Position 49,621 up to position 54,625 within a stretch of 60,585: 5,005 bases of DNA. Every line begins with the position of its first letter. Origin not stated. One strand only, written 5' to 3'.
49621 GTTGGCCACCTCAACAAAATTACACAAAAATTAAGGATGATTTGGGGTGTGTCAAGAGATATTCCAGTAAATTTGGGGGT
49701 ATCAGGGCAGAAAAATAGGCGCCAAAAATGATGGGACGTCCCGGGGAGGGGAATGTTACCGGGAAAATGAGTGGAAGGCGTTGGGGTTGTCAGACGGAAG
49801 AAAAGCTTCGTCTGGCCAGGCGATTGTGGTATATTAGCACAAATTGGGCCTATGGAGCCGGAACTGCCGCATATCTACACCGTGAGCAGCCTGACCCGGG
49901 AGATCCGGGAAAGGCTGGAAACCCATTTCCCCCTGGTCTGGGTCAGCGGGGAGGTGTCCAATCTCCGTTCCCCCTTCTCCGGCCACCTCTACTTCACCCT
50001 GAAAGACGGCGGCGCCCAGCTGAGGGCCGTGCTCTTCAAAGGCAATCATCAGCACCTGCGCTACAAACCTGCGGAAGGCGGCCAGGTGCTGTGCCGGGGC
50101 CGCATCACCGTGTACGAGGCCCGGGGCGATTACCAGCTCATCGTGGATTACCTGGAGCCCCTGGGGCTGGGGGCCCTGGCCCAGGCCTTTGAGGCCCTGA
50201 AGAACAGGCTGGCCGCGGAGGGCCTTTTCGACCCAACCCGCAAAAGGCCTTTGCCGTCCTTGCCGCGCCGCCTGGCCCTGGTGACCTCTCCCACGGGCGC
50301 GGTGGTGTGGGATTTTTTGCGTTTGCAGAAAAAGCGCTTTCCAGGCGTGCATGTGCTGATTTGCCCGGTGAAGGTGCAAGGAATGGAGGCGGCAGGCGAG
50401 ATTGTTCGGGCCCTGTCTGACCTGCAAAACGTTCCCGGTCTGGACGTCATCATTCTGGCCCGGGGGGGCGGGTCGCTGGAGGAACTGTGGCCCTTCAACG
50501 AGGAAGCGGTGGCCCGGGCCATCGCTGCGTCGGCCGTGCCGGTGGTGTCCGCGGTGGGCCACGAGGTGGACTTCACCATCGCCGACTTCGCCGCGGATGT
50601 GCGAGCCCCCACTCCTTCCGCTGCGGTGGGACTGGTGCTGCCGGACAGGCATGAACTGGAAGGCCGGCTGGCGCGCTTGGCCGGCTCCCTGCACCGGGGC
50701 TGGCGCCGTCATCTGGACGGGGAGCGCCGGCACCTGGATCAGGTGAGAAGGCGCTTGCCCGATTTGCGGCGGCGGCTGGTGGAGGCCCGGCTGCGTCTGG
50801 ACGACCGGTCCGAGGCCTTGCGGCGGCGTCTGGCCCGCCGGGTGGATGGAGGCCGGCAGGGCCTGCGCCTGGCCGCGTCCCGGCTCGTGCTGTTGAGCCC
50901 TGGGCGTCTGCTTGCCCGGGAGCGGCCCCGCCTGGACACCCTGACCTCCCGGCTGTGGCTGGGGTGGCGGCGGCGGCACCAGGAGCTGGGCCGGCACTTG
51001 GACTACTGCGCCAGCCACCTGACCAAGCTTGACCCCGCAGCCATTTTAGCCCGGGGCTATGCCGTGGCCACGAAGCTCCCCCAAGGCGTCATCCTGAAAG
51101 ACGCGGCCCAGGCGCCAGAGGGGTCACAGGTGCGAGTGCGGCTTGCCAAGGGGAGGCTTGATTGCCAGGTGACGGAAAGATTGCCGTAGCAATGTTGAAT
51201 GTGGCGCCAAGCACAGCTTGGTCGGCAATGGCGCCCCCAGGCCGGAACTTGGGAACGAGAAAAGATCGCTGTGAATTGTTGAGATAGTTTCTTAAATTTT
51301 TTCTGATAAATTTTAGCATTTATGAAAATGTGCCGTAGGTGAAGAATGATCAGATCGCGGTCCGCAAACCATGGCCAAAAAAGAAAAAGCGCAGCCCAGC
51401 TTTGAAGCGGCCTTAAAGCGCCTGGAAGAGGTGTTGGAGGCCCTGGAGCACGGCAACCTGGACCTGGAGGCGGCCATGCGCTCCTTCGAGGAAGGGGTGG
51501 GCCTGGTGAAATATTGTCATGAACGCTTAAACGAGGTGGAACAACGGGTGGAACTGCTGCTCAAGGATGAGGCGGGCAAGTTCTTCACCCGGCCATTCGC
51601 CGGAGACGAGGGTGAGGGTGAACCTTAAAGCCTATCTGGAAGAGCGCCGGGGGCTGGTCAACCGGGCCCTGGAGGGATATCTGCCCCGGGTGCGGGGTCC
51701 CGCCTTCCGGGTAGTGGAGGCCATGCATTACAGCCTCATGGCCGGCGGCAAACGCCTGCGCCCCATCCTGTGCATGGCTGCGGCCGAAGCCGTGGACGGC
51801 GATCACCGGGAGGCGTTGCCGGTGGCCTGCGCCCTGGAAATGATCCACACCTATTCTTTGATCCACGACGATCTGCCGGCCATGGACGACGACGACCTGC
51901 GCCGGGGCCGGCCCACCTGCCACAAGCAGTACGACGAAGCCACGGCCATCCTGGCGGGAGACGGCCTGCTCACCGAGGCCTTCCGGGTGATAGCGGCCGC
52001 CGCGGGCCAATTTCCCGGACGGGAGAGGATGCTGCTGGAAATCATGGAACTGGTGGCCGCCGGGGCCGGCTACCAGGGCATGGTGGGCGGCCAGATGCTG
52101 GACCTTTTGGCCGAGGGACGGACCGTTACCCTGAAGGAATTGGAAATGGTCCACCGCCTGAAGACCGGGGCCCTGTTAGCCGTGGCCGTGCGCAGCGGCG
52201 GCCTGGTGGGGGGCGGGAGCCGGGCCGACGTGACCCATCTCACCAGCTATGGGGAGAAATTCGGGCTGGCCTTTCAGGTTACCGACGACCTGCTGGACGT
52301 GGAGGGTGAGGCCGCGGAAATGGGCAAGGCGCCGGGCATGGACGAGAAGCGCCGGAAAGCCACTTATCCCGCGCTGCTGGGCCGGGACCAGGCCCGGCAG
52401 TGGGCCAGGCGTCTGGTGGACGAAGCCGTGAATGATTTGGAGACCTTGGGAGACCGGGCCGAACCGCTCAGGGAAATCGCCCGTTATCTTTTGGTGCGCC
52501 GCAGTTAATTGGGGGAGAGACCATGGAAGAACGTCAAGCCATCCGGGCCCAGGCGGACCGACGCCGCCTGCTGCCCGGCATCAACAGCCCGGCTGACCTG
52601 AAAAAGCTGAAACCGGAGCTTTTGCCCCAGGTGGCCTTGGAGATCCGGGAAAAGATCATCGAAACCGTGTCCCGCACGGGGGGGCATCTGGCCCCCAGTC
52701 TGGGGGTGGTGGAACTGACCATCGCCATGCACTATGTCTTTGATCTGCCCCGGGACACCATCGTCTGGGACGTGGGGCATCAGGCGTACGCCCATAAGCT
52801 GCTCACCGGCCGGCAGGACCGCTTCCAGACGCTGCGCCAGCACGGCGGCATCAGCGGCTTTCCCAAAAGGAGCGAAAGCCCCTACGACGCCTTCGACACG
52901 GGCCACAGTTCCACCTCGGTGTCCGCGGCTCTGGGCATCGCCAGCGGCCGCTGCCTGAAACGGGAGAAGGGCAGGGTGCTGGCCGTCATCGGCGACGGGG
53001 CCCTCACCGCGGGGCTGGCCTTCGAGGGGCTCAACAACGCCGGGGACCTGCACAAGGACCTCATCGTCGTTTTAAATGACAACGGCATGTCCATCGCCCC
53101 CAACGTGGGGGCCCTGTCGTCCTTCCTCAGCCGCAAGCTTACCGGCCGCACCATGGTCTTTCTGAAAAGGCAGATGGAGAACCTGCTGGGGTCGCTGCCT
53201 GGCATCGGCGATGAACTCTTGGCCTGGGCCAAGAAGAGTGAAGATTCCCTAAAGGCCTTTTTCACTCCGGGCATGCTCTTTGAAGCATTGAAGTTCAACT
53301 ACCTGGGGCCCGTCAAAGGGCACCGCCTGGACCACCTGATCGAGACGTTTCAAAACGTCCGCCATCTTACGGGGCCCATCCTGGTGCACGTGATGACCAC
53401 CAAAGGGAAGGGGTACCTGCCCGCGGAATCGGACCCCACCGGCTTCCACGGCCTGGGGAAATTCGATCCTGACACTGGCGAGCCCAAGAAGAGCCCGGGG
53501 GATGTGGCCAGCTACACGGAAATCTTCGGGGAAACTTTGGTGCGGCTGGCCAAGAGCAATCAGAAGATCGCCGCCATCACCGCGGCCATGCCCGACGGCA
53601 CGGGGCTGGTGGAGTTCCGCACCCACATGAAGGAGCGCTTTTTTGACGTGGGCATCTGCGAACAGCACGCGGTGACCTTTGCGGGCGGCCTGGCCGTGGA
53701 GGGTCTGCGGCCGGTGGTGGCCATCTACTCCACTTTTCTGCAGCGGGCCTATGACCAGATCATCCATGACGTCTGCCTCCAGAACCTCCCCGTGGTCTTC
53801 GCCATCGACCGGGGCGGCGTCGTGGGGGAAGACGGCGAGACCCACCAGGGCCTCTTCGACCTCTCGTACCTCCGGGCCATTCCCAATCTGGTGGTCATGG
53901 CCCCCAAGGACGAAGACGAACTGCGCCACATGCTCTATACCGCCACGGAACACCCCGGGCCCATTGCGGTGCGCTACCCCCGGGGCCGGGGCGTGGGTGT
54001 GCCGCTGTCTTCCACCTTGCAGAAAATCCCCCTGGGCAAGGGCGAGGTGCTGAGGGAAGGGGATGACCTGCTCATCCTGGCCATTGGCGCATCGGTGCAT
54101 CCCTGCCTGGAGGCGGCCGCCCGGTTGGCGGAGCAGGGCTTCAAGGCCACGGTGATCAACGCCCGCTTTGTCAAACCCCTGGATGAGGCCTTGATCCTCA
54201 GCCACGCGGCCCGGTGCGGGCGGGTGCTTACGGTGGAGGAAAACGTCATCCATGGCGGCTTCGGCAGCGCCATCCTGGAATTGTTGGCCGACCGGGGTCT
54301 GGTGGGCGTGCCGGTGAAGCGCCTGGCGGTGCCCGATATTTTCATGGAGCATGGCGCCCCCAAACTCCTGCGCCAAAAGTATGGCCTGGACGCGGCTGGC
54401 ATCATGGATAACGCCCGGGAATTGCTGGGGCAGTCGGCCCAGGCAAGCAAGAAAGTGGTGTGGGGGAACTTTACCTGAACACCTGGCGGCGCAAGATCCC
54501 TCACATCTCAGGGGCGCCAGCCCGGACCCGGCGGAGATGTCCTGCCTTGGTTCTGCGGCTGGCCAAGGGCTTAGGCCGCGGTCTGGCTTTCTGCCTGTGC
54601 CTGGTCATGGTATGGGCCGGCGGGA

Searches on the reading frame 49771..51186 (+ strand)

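Call 27: search_protein_families(library=pfam, proteins=[window:49771-51186:+], max_evalue=0.00001)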
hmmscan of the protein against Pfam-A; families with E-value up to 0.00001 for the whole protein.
window:49771-51186:+ (472 aa): 3 families
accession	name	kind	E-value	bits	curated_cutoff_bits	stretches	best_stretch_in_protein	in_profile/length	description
PF02601.20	Exonuc_VII_L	-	8.5e-98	328.1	35.9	1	152-466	1-315/315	Exonuclease VII, large subunit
PF13742.12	tRNA_anti_2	-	1.5e-30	105.8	27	1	36-128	1-94/95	OB-fold nucleic acid binding domain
PF01336.31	tRNA_anti-codon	-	1.5e-12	47.7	27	1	56-131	1-75/75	OB-fold nucleic acid binding domain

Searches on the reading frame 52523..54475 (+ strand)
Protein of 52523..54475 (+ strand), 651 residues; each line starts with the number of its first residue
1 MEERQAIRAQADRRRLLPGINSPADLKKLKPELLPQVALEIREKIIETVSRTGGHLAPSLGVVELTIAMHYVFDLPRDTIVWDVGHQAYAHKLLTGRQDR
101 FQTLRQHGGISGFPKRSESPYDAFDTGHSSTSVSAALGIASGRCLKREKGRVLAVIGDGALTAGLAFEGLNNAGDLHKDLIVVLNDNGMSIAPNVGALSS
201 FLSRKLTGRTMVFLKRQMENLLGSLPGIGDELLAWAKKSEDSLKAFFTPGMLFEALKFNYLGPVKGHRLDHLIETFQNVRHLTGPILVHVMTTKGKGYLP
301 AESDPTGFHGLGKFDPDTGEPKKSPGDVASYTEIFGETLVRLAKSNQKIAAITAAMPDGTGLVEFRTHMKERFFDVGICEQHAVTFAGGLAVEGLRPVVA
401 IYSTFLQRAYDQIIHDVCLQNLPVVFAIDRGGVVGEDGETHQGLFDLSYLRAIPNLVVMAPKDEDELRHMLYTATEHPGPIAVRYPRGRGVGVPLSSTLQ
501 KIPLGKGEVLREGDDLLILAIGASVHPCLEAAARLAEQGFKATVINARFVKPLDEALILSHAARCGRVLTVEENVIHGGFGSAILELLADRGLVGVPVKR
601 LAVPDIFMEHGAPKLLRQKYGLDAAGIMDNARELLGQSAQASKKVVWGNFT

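Call 27: search_protein_families(library=pfam, proteins=[window:52523-54475:+], max_evalue=0.00001)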
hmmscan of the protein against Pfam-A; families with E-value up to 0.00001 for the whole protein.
window:52523-54475:+ (651 aa): 3 families
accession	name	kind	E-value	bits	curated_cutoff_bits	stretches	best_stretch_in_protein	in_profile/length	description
PF13292.11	DXP_synthase_N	-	1e-119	399.3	21.2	1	18-292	2-274/274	1-deoxy-D-xylulose-5-phosphate synthase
PF02779.29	Transket_pyr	-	5.7e-48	163.3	27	1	330-488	4-170/174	Transketolase, pyrimidine binding domain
PF02780.25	Transketolase_C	-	2.4e-36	124.8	25.9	1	505-627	1-124/124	Transketolase, C-terminal domain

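Call 47: find_encoding_contigs(protein=window:52523-54475:+, flank=1000, max_places=4)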
Protein window:52523-54475:+ (651 aa): 2 contigs read that carry it; 2 places shown.
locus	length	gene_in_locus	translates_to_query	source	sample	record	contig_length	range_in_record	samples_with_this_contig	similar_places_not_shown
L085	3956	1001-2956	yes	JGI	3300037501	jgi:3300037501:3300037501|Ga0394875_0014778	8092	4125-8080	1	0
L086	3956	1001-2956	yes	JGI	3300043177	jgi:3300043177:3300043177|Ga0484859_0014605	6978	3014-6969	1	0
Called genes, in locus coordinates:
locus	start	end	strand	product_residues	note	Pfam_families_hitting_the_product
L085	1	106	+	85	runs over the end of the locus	PF02609:Exonuc_VII_S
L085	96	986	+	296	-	PF00348:polyprenyl_synt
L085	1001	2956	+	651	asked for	PF13292:DXP_synthase_N, PF02779:Transket_pyr, PF02780:Transketolase_C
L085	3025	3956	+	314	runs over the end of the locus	?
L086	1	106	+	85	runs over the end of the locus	PF02609:Exonuc_VII_S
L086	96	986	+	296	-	PF00348:polyprenyl_synt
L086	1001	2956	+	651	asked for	PF13292:DXP_synthase_N, PF02779:Transket_pyr, PF02780:Transketolase_C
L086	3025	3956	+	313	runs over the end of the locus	?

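Call 49: find_homologous_proteins(query=window:52523-54475:+, max_evalue=1e-100)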
Query window:52523-54475:+ (651 aa): 8000 proteins with E <= 1e-100 among 8000 candidates; the best 120 are listed.
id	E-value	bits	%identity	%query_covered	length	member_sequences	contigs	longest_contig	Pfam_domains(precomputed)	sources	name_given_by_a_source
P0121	0.0e+0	1232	83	100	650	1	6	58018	PF13292.12,PF02780.26,PF02779.30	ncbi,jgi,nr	ncbi:MAG: 1-deoxy-D-xylulose-5-phosphate synthase [Deltaproteobacteria bacterium]|nr:1-deoxy-D-xylul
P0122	0.0e+0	1197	81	100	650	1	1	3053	PF13292.12,PF02780.26,PF02779.30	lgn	-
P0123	0.0e+0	1194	80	100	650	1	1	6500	PF02775.27,PF13292.12,PF02780.26,PF02779.30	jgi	-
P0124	0.0e+0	1193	80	100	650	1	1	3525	PF13292.12,PF02780.26,PF02779.30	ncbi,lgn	ncbi:MAG: 1-deoxy-D-xylulose-5-phosphate synthase [Thermodesulfobacteriota bacterium]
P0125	0.0e+0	1192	80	100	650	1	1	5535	PF13292.12,PF02780.26,PF02779.30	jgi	jgi:1-deoxy-D-xylulose-5-phosphate synthase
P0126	0.0e+0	1190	80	100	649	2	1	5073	PF13292.12,PF02780.26,PF02779.30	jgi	-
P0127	0.0e+0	1189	80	100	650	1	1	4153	PF02775.27,PF13292.12,PF02780.26,PF02779.30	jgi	jgi:1-deoxy-D-xylulose-5-phosphate synthase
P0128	0.0e+0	1181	78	100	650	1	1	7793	PF13292.12,PF02780.26,PF02779.30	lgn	-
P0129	0.0e+0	1181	79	100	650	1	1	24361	PF02775.27,PF13292.12,PF02780.26,PF02779.30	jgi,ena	-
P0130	0.0e+0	1180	80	100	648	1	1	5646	PF02775.27,PF13292.12,PF02780.26,PF02779.30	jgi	jgi:1-deoxy-D-xylulose-5-phosphate synthase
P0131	0.0e+0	1180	79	100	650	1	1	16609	PF13292.12,PF02780.26,PF02779.30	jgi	jgi:1-deoxy-D-xylulose-5-phosphate synthase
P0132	0.0e+0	1179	80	100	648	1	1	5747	PF02775.27,PF13292.12,PF02780.26,PF02779.30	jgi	jgi:1-deoxy-D-xylulose-5-phosphate synthase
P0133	0.0e+0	1179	80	100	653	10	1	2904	PF02775.27,PF13292.12,PF02780.26,PF02779.30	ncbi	-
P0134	0.0e+0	1178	80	100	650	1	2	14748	PF13292.12,PF02780.26,PF02779.30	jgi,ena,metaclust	metaclust:\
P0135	0.0e+0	1178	79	100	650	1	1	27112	PF02775.27,PF13292.12,PF02780.26,PF02779.30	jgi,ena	-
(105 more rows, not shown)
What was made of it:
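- Taxonomy: Dxs is 79-83% identical to Deltaproteobacteria, Thermodesulfobacteriota and Desulfobaccales MAG proteins (call 49).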
